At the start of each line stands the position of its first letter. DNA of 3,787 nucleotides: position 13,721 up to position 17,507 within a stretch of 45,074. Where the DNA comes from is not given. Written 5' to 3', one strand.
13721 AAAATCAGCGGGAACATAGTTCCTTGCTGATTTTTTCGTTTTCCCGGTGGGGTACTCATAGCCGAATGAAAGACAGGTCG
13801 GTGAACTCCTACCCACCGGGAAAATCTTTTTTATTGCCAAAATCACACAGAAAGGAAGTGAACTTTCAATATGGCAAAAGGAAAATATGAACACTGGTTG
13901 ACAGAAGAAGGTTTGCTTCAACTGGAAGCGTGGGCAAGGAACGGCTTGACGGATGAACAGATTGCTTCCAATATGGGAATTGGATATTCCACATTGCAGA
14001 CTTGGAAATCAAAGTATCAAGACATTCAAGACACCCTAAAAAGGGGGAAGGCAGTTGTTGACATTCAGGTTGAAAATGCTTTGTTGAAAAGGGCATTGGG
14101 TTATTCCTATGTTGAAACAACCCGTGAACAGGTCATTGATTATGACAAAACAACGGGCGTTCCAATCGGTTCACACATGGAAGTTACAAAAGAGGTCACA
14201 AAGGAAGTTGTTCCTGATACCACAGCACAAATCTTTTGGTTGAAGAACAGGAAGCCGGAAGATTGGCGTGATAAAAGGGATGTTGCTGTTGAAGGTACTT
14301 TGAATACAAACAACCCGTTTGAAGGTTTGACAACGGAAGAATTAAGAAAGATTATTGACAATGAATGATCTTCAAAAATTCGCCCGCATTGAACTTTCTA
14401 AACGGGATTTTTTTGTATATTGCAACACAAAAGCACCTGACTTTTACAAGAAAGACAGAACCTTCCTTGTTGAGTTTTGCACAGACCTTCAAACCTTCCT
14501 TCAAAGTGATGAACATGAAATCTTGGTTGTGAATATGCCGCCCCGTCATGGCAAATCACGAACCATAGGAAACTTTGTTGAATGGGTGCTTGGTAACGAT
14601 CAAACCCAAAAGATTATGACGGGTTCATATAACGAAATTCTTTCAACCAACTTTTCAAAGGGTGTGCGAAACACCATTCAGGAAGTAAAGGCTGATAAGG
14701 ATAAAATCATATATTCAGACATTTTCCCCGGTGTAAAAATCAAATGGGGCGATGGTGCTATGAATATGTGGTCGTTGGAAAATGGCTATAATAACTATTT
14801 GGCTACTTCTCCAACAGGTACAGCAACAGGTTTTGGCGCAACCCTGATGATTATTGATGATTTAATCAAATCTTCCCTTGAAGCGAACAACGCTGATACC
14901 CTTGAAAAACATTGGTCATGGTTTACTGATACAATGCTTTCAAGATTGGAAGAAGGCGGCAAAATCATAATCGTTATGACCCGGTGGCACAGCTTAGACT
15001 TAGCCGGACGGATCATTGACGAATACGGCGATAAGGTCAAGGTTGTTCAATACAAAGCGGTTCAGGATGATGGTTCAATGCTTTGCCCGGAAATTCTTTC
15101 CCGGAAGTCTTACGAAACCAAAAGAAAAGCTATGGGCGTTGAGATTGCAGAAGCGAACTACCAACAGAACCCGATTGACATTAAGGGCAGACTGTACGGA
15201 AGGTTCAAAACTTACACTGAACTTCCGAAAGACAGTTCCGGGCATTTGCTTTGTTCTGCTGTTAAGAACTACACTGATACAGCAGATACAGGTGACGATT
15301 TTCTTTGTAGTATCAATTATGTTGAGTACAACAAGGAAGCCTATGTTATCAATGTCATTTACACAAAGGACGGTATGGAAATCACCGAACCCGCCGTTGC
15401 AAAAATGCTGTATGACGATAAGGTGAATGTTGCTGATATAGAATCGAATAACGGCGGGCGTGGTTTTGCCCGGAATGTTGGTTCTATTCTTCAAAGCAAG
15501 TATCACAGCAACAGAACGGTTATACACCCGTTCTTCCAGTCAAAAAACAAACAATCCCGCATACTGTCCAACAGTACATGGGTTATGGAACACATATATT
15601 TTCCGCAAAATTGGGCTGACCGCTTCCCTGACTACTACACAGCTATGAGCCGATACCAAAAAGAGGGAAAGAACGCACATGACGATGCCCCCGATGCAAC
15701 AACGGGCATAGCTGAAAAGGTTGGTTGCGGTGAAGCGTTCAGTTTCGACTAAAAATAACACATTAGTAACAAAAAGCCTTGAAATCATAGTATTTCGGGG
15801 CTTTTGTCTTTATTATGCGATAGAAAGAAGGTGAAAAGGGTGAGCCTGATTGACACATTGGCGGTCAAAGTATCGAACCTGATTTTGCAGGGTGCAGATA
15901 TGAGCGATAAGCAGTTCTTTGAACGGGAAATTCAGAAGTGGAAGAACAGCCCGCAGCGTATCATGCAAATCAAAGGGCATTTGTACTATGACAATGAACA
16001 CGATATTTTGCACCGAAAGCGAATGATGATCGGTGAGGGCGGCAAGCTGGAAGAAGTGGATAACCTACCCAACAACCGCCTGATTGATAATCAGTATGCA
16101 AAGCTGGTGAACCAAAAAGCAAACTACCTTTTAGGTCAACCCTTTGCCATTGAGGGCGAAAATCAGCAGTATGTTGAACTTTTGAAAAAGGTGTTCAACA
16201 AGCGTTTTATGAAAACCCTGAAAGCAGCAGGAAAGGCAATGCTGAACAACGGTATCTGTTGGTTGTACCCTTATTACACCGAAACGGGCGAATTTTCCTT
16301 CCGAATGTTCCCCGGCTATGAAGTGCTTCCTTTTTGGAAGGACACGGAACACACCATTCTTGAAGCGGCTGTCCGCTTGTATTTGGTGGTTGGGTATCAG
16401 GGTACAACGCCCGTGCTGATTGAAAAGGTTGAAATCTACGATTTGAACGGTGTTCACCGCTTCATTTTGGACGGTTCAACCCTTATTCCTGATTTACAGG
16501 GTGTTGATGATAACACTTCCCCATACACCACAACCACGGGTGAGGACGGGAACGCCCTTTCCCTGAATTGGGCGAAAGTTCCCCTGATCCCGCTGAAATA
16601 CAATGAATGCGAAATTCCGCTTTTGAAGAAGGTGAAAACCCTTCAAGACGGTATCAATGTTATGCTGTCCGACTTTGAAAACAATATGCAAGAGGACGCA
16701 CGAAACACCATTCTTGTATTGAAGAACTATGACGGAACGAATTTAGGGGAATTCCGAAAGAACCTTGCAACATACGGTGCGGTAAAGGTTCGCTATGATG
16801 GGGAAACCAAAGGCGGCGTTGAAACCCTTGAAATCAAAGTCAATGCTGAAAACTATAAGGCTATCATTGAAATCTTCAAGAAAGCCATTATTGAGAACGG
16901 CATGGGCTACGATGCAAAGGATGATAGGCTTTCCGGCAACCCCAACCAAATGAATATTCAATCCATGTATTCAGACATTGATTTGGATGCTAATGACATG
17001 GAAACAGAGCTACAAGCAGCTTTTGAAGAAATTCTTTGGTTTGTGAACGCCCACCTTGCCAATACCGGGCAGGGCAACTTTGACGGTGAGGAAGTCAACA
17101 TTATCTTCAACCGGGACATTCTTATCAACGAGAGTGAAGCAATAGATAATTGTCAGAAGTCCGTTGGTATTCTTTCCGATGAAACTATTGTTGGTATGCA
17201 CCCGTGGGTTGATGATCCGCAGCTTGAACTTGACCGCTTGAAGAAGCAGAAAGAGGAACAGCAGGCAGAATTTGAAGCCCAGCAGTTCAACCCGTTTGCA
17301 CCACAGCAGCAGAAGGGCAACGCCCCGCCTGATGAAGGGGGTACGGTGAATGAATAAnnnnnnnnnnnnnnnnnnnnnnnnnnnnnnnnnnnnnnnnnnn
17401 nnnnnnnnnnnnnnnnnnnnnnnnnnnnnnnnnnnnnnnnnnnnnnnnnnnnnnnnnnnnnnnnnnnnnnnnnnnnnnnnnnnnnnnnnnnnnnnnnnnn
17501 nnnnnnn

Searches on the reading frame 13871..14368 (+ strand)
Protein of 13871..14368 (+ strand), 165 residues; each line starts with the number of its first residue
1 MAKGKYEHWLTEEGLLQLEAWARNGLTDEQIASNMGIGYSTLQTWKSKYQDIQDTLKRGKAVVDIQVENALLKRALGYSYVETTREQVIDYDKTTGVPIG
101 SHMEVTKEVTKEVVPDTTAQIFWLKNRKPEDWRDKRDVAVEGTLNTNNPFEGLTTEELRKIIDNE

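Call 4: search_protein_families(library=pfam, proteins=[window:13871-14368:+], max_evalue=0.01)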
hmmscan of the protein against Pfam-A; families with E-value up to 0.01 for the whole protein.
window:13871-14368:+ (165 aa): 4 families
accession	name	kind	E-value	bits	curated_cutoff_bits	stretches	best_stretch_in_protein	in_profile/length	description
PF01527.26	HTH_Tnp_1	-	8.2e-06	26.4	24.1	1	23-76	21-74/75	Transposase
PF13518.12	HTH_28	-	0.0002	21.8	25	1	20-50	8-37/52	Helix-turn-helix domain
PF13384.12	HTH_23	-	0.00021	21.4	24.6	1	19-50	12-42/50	Homeodomain-like domain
PF16677.11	GP3_package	-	0.0068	17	29.4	0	32-79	40-88/105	DNA-packaging protein gp3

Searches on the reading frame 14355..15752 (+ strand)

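Call 5: search_protein_families(library=pfam, proteins=[window:14355-15752:+], max_evalue=0.01)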
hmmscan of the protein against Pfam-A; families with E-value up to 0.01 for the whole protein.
window:14355-15752:+ (465 aa): 2 families
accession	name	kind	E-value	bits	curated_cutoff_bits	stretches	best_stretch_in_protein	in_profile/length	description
PF22530.2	Terminase-T7_RNaseH-like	-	5.9e-05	23.7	27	1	308-411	2-103/108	Terminase Bacteriophage T7, Ribonuclease H-like domain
PF17289.8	Terminase_6C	-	0.0094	16.4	22.6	0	306-450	2-149/155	Terminase RNaseH-like domain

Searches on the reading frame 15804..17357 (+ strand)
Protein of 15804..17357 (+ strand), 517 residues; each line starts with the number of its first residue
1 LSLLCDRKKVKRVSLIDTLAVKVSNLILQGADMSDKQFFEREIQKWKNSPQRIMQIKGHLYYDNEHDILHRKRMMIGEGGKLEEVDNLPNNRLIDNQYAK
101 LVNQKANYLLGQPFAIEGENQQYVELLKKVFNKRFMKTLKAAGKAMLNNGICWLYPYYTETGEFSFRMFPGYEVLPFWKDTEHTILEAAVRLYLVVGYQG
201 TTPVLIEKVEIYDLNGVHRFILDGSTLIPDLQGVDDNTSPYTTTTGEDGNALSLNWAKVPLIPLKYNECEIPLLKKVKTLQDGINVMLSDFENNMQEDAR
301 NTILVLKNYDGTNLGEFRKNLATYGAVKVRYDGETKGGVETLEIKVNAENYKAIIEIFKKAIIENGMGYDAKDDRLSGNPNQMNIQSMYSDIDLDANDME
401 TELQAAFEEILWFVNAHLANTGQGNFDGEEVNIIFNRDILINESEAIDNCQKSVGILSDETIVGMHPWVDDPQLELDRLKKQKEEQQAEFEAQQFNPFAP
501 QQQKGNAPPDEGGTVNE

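Call 4: search_protein_families(library=pfam, proteins=[window:15804-17357:+], max_evalue=0.01)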
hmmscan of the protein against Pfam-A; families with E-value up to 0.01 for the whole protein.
window:15804-17357:+ (517 aa): 1 family
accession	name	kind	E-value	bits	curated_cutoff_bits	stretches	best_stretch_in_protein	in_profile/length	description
PF05133.19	SPP1_portal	-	9.6e-89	298.7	25.5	1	57-487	17-414/416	Phage portal protein, SPP1 Gp6-like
